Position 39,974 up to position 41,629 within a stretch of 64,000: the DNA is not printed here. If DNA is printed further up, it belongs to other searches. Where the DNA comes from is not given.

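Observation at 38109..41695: Three-gene cassette (secreted protein, ATP-grasp ligase, VOC/DUF1338-like enzyme) bracketed by two directly oriented copies of the 147-bp repeat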

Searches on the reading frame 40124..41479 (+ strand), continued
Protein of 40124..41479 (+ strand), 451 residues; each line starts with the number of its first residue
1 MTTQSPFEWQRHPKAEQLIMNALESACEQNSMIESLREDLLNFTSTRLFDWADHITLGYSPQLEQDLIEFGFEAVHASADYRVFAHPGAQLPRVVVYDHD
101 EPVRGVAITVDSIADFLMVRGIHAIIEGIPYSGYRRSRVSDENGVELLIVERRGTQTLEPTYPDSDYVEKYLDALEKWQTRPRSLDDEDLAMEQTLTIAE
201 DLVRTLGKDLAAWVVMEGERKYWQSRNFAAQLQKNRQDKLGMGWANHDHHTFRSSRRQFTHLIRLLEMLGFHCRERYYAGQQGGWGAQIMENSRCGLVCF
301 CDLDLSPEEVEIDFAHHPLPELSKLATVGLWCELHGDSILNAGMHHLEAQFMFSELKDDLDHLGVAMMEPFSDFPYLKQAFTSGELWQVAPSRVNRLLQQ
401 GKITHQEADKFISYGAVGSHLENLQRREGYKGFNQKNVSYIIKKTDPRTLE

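Call 47: search_protein_families(library=pfam, proteins=[L017:11322-14222:-, L065:8386-10008:+, L065:5437-6969:+, L065:6923-8389:+, L079:1404-2924:+, L079:8-1396:+, L073:8467-9954:+, L011:13133-14419:+, L077:11224-13740:+], max_evalue=0.001)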
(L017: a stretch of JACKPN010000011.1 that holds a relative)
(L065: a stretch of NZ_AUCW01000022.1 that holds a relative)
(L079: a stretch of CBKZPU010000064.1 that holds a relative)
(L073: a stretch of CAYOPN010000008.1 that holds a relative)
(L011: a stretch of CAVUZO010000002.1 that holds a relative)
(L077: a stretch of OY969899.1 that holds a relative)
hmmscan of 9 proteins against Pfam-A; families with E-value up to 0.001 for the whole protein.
L017:11322-14222:- (966 aa): 5 families
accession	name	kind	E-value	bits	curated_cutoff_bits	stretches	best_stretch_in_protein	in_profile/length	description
PF01565.28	FAD_binding_4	-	3.7e-38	130.8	26.4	1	70-207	1-138/139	FAD binding domain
PF02913.24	FAD-oxidase_C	-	1.9e-37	129.7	21.2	1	298-534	5-248/248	FAD linked oxidases, C-terminal domain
PF13183.11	Fer4_8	-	1.4e-05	25.9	27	1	571-647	2-68/68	4Fe-4S dicluster domain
PF13534.11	Fer4_17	-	3.2e-05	24.8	22.2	1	574-648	2-61/61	4Fe-4S dicluster domain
PF02754.22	CCG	-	0.00014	22.4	20.6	0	887-938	38-84/85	Cysteine-rich domain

L065:8386-10008:+ (540 aa): 2 families
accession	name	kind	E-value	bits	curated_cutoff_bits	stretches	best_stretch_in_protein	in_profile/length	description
PF02913.24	FAD-oxidase_C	-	9e-51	173.4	21.2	1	269-508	5-246/248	FAD linked oxidases, C-terminal domain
PF01565.28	FAD_binding_4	-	5e-27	94.7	26.4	1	42-183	1-138/139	FAD binding domain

L065:5437-6969:+ (510 aa): 1 family
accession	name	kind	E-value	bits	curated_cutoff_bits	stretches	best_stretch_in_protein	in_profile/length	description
PF00171.27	Aldedh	-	1.3e-128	429.9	23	1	22-492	1-461/461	Aldehyde dehydrogenase family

L065:6923-8389:+ (488 aa): 1 family
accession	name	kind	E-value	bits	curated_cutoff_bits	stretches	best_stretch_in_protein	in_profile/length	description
PF00202.27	Aminotran_3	-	6.8e-88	295.5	30.5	1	73-482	10-402/403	Aminotransferase class-III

L079:1404-2924:+ (506 aa): 1 family
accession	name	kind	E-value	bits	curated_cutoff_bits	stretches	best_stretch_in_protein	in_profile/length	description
PF00171.27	Aldedh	-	3.3e-127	425.3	23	1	27-485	7-460/461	Aldehyde dehydrogenase family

L079:8-1396:+ (462 aa): 1 family
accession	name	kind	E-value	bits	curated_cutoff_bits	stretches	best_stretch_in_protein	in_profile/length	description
PF00202.27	Aminotran_3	-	2.5e-77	260.7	30.5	1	46-453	10-400/403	Aminotransferase class-III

L073:8467-9954:+ (495 aa): 1 family
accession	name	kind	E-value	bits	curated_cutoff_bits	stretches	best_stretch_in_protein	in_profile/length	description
PF00171.27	Aldedh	-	3.8e-176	586.6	23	1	17-479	4-461/461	Aldehyde dehydrogenase family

L011:13133-14419:+ (428 aa): 1 family
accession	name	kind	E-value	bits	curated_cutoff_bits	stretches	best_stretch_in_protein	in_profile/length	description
PF00202.27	Aminotran_3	-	1.5e-64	218.6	30.5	1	33-397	7-371/403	Aminotransferase class-III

L077:11224-13740:+ (838 aa): 5 families
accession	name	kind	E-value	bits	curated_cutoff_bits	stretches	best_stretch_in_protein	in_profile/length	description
PF02913.24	FAD-oxidase_C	-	1.3e-34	120.5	21.2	1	281-430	100-248/248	FAD linked oxidases, C-terminal domain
PF01565.28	FAD_binding_4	-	2.2e-28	99.1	26.4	1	24-155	1-136/139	FAD binding domain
PF02754.22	CCG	-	5.5e-08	33.2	20.6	0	629-696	14-83/85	Cysteine-rich domain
PF13183.11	Fer4_8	-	6.3e-07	30.3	27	1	467-539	2-68/68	4Fe-4S dicluster domain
PF13534.11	Fer4_17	-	1.2e-06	29.4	22.2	1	470-540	2-61/61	4Fe-4S dicluster domain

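Call 58: find_encoding_contigs(protein=P0002, flank=5000, max_places=2)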
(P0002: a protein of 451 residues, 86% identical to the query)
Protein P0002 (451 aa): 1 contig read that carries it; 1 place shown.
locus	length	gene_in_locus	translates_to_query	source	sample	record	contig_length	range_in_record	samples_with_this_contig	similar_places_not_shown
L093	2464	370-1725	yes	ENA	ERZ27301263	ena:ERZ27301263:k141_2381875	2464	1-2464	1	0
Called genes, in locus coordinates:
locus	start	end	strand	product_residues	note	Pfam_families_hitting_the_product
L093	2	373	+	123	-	?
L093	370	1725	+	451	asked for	-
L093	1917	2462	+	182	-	?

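Call 75: fold_search(model_id=the predicted structure, library=pdb)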
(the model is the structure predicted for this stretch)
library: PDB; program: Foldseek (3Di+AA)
matches with E <= 10: 519; with E <= 0.001: 71
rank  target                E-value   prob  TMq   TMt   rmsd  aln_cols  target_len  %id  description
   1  3isq                  4.3e-06  1.00  0.19  0.23  23.0       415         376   10  Crystal structure of human 4-Hydroxyphenylpyruvate dioxygenase (released 2009-09-15)
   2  3b59_A                4.5e-06  1.00  0.19  0.27  16.3       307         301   13  Crystal structure of the Mn(II)-bound glyoxalase from Novosphingobium aromaticivorans (released 2007-11-06)
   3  9csj_B                5.4e-06  1.00  0.18  0.25  18.9       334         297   10  Crystal structure of human glyoxalase domain-containing protein 4 (GLOD4) at 2.33 A resolution. (released 2025-08-13)
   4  9lia                  5.4e-06  1.00  0.19  0.22  17.3       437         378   14  Crystal structure of AaHPPD-ZD001 complex (released 2025-07-02)
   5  8xtv_B                7.6e-06  1.00  0.19  0.23  17.4       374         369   14  Crystal structure of AaHPPD-Y14150 complex (released 2025-01-15)
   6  9csj_A                1.0e-05  1.00  0.17  0.24  18.5       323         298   10  Crystal structure of human glyoxalase domain-containing protein 4 (GLOD4) at 2.33 A resolution. (released 2025-08-13)
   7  1sqi_A                1.3e-05  1.00  0.20  0.26  20.0       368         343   11  Structural basis for inhibitor selectivity revealed by crystal structures of plant and mammalian 4-hydroxyphenylpyruva (released 2004-08-17)
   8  8jbw                  1.4e-05  1.00  0.19  0.23  17.9       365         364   11  Crystal structure of ZtHPPD-(+)-Usnic acid complex (released 2024-04-03)
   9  3oxh                  1.6e-05  0.99  0.17  0.28  16.5       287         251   12  Mycobacterium tuberculosis kinase inhibitor homolog RV0577 (released 2011-10-19)
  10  1sqi_B                2.1e-05  1.00  0.19  0.25  20.1       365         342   10  Structural basis for inhibitor selectivity revealed by crystal structures of plant and mammalian 4-hydroxyphenylpyruva (released 2004-08-17)
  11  8xtv_A                2.1e-05  1.00  0.19  0.22  17.2       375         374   13  Crystal structure of AaHPPD-Y14150 complex (released 2025-01-15)
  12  8im2_D                2.4e-05  0.99  0.19  0.23  23.6       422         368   10  Crystal structure of human HPPD complexed with NTBC (released 2023-10-18)
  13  8im2_A                2.7e-05  0.99  0.19  0.23  19.2       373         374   10  Crystal structure of human HPPD complexed with NTBC (released 2023-10-18)
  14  8im2_E                2.7e-05  0.99  0.19  0.22  19.1       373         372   11  Crystal structure of human HPPD complexed with NTBC (released 2023-10-18)
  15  9csj_C                2.9e-05  1.00  0.18  0.28  18.2       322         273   11  Crystal structure of human glyoxalase domain-containing protein 4 (GLOD4) at 2.33 A resolution. (released 2025-08-13)
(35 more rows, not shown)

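Call 76: search_protein_families(library=ncbifam, proteins=[L065:5437-6969:+, L065:6923-8389:+, L065:8386-10008:+, L079:1404-2924:+, L079:8-1396:+, L073:8467-9954:+, L017:11322-14222:-, L011:13133-14419:+], max_evalue=1e-20)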
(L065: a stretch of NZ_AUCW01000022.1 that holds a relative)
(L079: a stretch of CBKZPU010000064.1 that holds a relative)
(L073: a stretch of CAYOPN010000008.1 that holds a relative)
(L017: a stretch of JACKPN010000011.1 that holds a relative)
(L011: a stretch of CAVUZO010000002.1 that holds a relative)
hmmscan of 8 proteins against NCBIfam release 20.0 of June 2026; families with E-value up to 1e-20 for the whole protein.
L065:5437-6969:+ (510 aa): 38 families (the best 25 are shown)
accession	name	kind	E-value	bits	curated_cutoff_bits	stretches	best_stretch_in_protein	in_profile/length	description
NF050084.1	pip_6_carb_DH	equivalog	8.2e-229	760.3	730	1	34-509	2-475/475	L-piperidine-6-carboxylate dehydrogenase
NF042993.1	AlphKGSA_gudD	equivalog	3.8e-93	312.8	770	1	20-494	10-480/481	alpha-ketoglutaric semialdehyde dehydrogenase GucD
NF052305.1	DioxValDhHalo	equivalog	6e-84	282.7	750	1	21-494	12-481/483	2,5-dioxovalerate dehydrogenase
TIGR01804.1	BADH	equivalog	1.8e-83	280.6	668.6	1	21-487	5-464/467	betaine-aldehyde dehydrogenase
NF009725.0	PRK13252.1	equivalog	1.6e-81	274.2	593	1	24-497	17-482/488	betaine-aldehyde dehydrogenase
TIGR02299.1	HpaE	equivalog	3.6e-80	269.9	638.35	1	27-498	14-480/488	5-carboxymethyl-2-hydroxymuconate semialdehyde dehydrogenase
NF040648.1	lactal_redase_Meth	equivalog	7.7e-78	262.6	650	1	31-494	13-462/463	lactaldehyde dehydrogenase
NF006916.0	PRK09407.1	equivalog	2.6e-74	250.7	521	1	26-503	31-501/526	succinic semialdehyde dehydrogenase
NF007497.0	PRK10090.1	equivalog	1.2e-73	248.6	500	1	32-494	25-477/480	aldehyde dehydrogenase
NF010000.0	PRK13473.1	subfamily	4.4e-71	239.9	615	1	28-496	16-474/475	aminobutyraldehyde dehydrogenase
TIGR01780.1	SSADH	subfamily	3.6e-69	233.8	646.35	1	35-487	3-445/448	succinate-semialdehyde dehydrogenase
NF002852.0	PRK03137.1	subfamily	1.7e-68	231.7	648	1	27-493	48-511/514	L-glutamate gamma-semialdehyde dehydrogenase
TIGR01722.1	MMSDH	subfamily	9e-67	225.8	448.5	1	28-493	15-474/477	CoA-acylating methylmalonate-semialdehyde dehydrogenase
NF006915.0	PRK09406.1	equivalog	1.4e-65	222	730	1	35-493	7-455/457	NADP-dependent succinic semialdehyde dehydrogenase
TIGR03250.1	PhnAcAld_DH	equivalog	8.3e-65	219.2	635.65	1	26-494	14-470/472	phosphonoacetaldehyde dehydrogenase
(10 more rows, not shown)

L065:6923-8389:+ (488 aa): 61 families (the best 25 are shown)
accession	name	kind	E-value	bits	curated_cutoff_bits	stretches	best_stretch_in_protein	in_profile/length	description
TIGR03251.1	LAT_fam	equivalog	6.7e-204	677.3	520.8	1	55-484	2-433/433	L-lysine 6-transaminase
TIGR00699.1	GABAtrns_euk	equivalog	1.3e-75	254.9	567.15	1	67-480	35-461/464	4-aminobutyrate--2-oxoglutarate transaminase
NF004426.0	PRK05769.1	equivalog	6.5e-67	226.2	552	1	74-486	38-440/441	acetyl ornithine aminotransferase family protein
NF002325.0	PRK01278.1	subfamily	2.4e-65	220.7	372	1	252-487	158-390/395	acetylornithine transaminase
NF005993.0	PRK08117.1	subfamily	1.5e-62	211.7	574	1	74-486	27-430/433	aspartate aminotransferase family protein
TIGR00707.1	argD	subfamily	3.2e-60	204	410.05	1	74-483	11-380/381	acetylornithine/succinylornithine family transaminase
NF008570.0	PRK11522.1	equivalog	2.1e-56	191.5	612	1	77-487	74-458/464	putrescine aminotransferase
TIGR01885.1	Orn_aminotrans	equivalog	9.3e-53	179.4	378.4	1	75-483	22-401/402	ornithine--oxo-acid transaminase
NF002874.0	PRK03244.1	equivalog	1.8e-52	178.4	457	1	75-486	28-395/399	acetylornithine transaminase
NF006733.0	PRK09264.1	subfamily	3.3e-51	174.1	438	1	76-485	25-416/425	diaminobutyrate--2-oxoglutarate transaminase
NF002797.0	PRK02936.1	equivalog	7.7e-51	173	496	1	264-485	162-379/385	acetylornithine transaminase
TIGR03372.1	putres_am_tran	equivalog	8.7e-51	173.2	658.65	1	76-472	61-431/442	putrescine aminotransferase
NF003468.0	PRK05093.1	subfamily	6.3e-50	170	522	1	256-485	172-401/405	acetylornithine/succinyldiaminopimelate transaminase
TIGR02407.1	ectoine_ectB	equivalog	2.7e-48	164.6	552.2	1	76-483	21-410/412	diaminobutyrate--2-oxoglutarate transaminase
TIGR00700.1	GABAtrnsam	equivalog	4.6e-48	163.9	506.65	1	79-483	21-418/420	4-aminobutyrate--2-oxoglutarate transaminase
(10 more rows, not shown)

L065:8386-10008:+ (540 aa): 3 families
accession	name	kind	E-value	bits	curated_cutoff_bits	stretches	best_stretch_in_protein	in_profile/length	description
NF049975.1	2HglutDHaseYdiJ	equivalog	1.9e-62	211.4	1350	1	8-512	17-541/1018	D-2-hydroxyglutarate dehydrogenase YdiJ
TIGR00387.1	glcD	equivalog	8.5e-59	199.4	567.9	1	233-508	141-412/413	glycolate oxidase subunit GlcD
NF008408.0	PRK11230.1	equivalog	3e-40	138.1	897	1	236-509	201-470/499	glycolate oxidase subunit GlcD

L079:1404-2924:+ (506 aa): 38 families (the best 25 are shown)
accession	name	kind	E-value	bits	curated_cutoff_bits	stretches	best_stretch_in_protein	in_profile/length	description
NF050084.1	pip_6_carb_DH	equivalog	5.1e-224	744.5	730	1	32-502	2-474/475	L-piperidine-6-carboxylate dehydrogenase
NF052305.1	DioxValDhHalo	equivalog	5.2e-83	279.5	750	1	17-485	8-478/483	2,5-dioxovalerate dehydrogenase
NF042993.1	AlphKGSA_gudD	equivalog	8.3e-83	278.7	770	1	20-485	10-477/481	alpha-ketoglutaric semialdehyde dehydrogenase GucD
TIGR02299.1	HpaE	equivalog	1.5e-79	267.9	638.35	1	26-492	15-480/488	5-carboxymethyl-2-hydroxymuconate semialdehyde dehydrogenase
TIGR01804.1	BADH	equivalog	1.9e-79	267.4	668.6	1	26-481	12-464/467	betaine-aldehyde dehydrogenase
TIGR01780.1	SSADH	subfamily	2e-79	267.6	646.35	1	34-481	4-445/448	succinate-semialdehyde dehydrogenase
NF009725.0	PRK13252.1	equivalog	2.8e-77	260.2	593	1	25-488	20-479/488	betaine-aldehyde dehydrogenase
NF006916.0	PRK09407.1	equivalog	1e-76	258.7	521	1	26-491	33-495/526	succinic semialdehyde dehydrogenase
NF010000.0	PRK13473.1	subfamily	5e-72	243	615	1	24-482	14-466/475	aminobutyraldehyde dehydrogenase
NF007497.0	PRK10090.1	equivalog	1.1e-69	235.5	500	1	26-485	21-474/480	aldehyde dehydrogenase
NF040648.1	lactal_redase_Meth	equivalog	1.5e-69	235.3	650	1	19-474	4-448/463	lactaldehyde dehydrogenase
NF008415.0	PRK11241.1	equivalog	2.6e-69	234.2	828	1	14-481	11-473/482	NADP-dependent succinate-semialdehyde dehydrogenase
NF006992.0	PRK09457.1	subfamily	6.8e-69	232.8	514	1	19-472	6-454/487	succinylglutamate-semialdehyde dehydrogenase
NF002852.0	PRK03137.1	subfamily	1.9e-66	224.9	648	1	17-485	40-509/514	L-glutamate gamma-semialdehyde dehydrogenase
TIGR03240.1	arg_catab_astD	equivalog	4.9e-66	223.5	579.3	1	19-472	4-452/484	succinylglutamate-semialdehyde dehydrogenase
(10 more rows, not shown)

L079:8-1396:+ (462 aa): 54 families (the best 25 are shown)
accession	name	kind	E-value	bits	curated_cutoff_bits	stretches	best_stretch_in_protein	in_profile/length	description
TIGR03251.1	LAT_fam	equivalog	7.8e-163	542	520.8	1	30-454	4-430/433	L-lysine 6-transaminase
TIGR00699.1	GABAtrns_euk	equivalog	2.2e-58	198.1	567.15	1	44-443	39-451/464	4-aminobutyrate--2-oxoglutarate transaminase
NF004426.0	PRK05769.1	equivalog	7.6e-58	196.3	552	1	20-458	9-439/441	acetyl ornithine aminotransferase family protein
TIGR00707.1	argD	subfamily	3.4e-53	180.8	410.05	1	47-454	11-378/381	acetylornithine/succinylornithine family transaminase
NF002325.0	PRK01278.1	subfamily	3.5e-50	170.8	372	1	47-459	15-389/395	acetylornithine transaminase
NF005993.0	PRK08117.1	subfamily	2e-48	165.1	574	1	47-409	27-372/433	aspartate aminotransferase family protein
NF002874.0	PRK03244.1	equivalog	4.6e-43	147.5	457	1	35-455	14-391/399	acetylornithine transaminase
TIGR00700.1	GABAtrnsam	equivalog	2.9e-42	144.7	506.65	1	50-405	20-358/420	4-aminobutyrate--2-oxoglutarate transaminase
NF008570.0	PRK11522.1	equivalog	8.3e-42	143.3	612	1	55-452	79-450/464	putrescine aminotransferase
NF053554.1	prodigi_MAP_PigE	equivalog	7.6e-41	140.3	850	1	50-404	405-727/837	prodigiosin MAP biosynthesis aminotransferase PigE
NF009047.0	PRK12381.1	subfamily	1.3e-40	139.4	630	1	242-459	182-400/406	bifunctional succinylornithine transaminase/acetylornithine transaminase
NF002797.0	PRK02936.1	equivalog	1.8e-40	138.9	496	1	240-453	164-374/385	acetylornithine transaminase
NF006733.0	PRK09264.1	subfamily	1.8e-39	135.5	438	1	49-457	25-415/425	diaminobutyrate--2-oxoglutarate transaminase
TIGR03246.1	arg_catab_astC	subfamily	3.3e-39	135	609.95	1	242-457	178-394/397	acetylornithine/succinylornithine family transaminase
TIGR01885.1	Orn_aminotrans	equivalog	3.8e-39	134.6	378.4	1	48-454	22-399/402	ornithine--oxo-acid transaminase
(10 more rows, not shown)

L073:8467-9954:+ (495 aa): 38 families (the best 25 are shown)
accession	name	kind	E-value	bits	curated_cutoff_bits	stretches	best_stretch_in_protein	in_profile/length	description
NF042993.1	AlphKGSA_gudD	equivalog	8.8e-155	516.1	770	1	5-481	4-480/481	alpha-ketoglutaric semialdehyde dehydrogenase GucD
NF052305.1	DioxValDhHalo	equivalog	6.5e-150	500.2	750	1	1-483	1-483/483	2,5-dioxovalerate dehydrogenase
TIGR01804.1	BADH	equivalog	3.8e-131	437.8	668.6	1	12-477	5-467/467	betaine-aldehyde dehydrogenase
TIGR02299.1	HpaE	equivalog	9.3e-130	433.5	638.35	1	17-482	13-477/488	5-carboxymethyl-2-hydroxymuconate semialdehyde dehydrogenase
NF002852.0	PRK03137.1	subfamily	2.7e-125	419.1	648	1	19-479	49-510/514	L-glutamate gamma-semialdehyde dehydrogenase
NF009725.0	PRK13252.1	equivalog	2.4e-123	412.1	593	1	18-483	20-481/488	betaine-aldehyde dehydrogenase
NF010000.0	PRK13473.1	subfamily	8e-119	397.3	615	1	18-482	15-473/475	aminobutyraldehyde dehydrogenase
TIGR01780.1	SSADH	subfamily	2.3e-118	395.9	646.35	1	26-477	3-448/448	succinate-semialdehyde dehydrogenase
NF050084.1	pip_6_carb_DH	equivalog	1.1e-117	393.9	730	1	28-491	5-470/475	L-piperidine-6-carboxylate dehydrogenase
TIGR01237.1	D1pyr5carbox2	equivalog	2.4e-114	382.9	659.65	1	20-479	46-507/511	L-glutamate gamma-semialdehyde dehydrogenase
NF045735.1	PaDhStyDPseudo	equivalog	1.1e-113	380.4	850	1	10-483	8-483/483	phenylacetaldehyde dehydrogenase StyD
NF006916.0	PRK09407.1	equivalog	8.1e-113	377.8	521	1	32-487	45-498/526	succinic semialdehyde dehydrogenase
NF045736.1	PaDhStyDRhodo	equivalog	6.6e-111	371.2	800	1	10-481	8-477/479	phenylacetaldehyde dehydrogenase StyD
NF007497.0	PRK10090.1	equivalog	1.4e-106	357.2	500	1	19-483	21-479/480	aldehyde dehydrogenase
NF040648.1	lactal_redase_Meth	equivalog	1.7e-106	357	650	1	20-481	11-462/463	lactaldehyde dehydrogenase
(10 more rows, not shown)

L017:11322-14222:- (966 aa): 6 families
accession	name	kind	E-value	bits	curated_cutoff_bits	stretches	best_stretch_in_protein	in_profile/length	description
NF049975.1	2HglutDHaseYdiJ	equivalog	8e-173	576.7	1350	3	39-339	21-326/1018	D-2-hydroxyglutarate dehydrogenase YdiJ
TIGR00387.1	glcD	equivalog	2.9e-68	230.6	567.9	2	268-533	147-413/413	glycolate oxidase subunit GlcD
NF008369.0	PRK11168.1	equivalog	1.2e-65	222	278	1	619-955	46-397/401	anaerobic glycerol-3-phosphate dehydrogenase subunit C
NF008408.0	PRK11230.1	equivalog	1.1e-42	146.2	897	1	60-210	45-197/499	glycolate oxidase subunit GlcD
TIGR03379.1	glycerol3P_GlpC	equivalog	1.4e-39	135.9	279.9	1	626-952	46-391/397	anaerobic glycerol-3-phosphate dehydrogenase subunit GlpC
NF045670.1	quin_L_LdhH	equivalog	1.1e-29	103.3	800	1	628-946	351-693/706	L-lactate dehydrogenase (quinone) large subunit LdhH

L011:13133-14419:+ (428 aa): 52 families (the best 25 are shown)
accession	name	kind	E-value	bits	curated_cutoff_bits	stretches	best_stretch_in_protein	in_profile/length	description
NF000818.0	PRK00062.1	subfamily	5.4e-169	562.4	398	1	4-422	3-419/429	glutamate-1-semialdehyde 2,1-aminomutase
TIGR00713.1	hemL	equivalog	4.5e-165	549.4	527.3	1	8-421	3-414/423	glutamate-1-semialdehyde 2,1-aminomutase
NF009055.0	PRK12389.1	equivalog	2.1e-127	425.3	637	1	5-421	4-419/431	glutamate-1-semialdehyde 2,1-aminomutase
NF001864.0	PRK00615.1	equivalog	5.8e-125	417.3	706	1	4-425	4-424/433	glutamate-1-semialdehyde aminotransferase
NF041362.1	GntE_guanitoxin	equivalog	7.6e-85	285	525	1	3-419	4-425/426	guanitoxin biosynthesis PLP-dependent transaminase GntE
NF004856.0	PRK06209.1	equivalog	3e-62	210.6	486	1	7-424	11-410/450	glutamate-1-semialdehyde 2,1-aminomutase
NF005985.0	PRK08088.1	equivalog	3.9e-42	144.4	713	1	30-321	17-317/426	4-aminobutyrate--2-oxoglutarate transaminase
NF005453.0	PRK07046.1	subfamily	1.5e-41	142.4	425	1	34-413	56-434/453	transaminase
TIGR00707.1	argD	subfamily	4.9e-41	140.8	410.05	1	32-346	6-313/381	acetylornithine/succinylornithine family transaminase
NF045491.1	LysJ_Sulfobales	equivalog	2.1e-37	128.9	700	1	41-344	16-308/386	[LysW]-aminoadipate semialdehyde/glutamate semialdehyde transaminase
NF004426.0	PRK05769.1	equivalog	2.5e-37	128.7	552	0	199-342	219-358/441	acetyl ornithine aminotransferase family protein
NF005993.0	PRK08117.1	subfamily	3.7e-37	128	574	1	37-330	27-334/433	aspartate aminotransferase family protein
NF005692.0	PRK07495.1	equivalog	9.4e-37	126.6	724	1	37-314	24-309/425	4-aminobutyrate--2-oxoglutarate transaminase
NF042418.1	LysJ_Th_th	equivalog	1.6e-36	126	700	1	37-328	20-301/386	[LysW]-aminoadipate semialdehyde transaminase LysJ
NF049976.1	AmadipTransam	equivalog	2.2e-36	125.7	650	1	36-345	15-332/416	2-aminoadipate transaminase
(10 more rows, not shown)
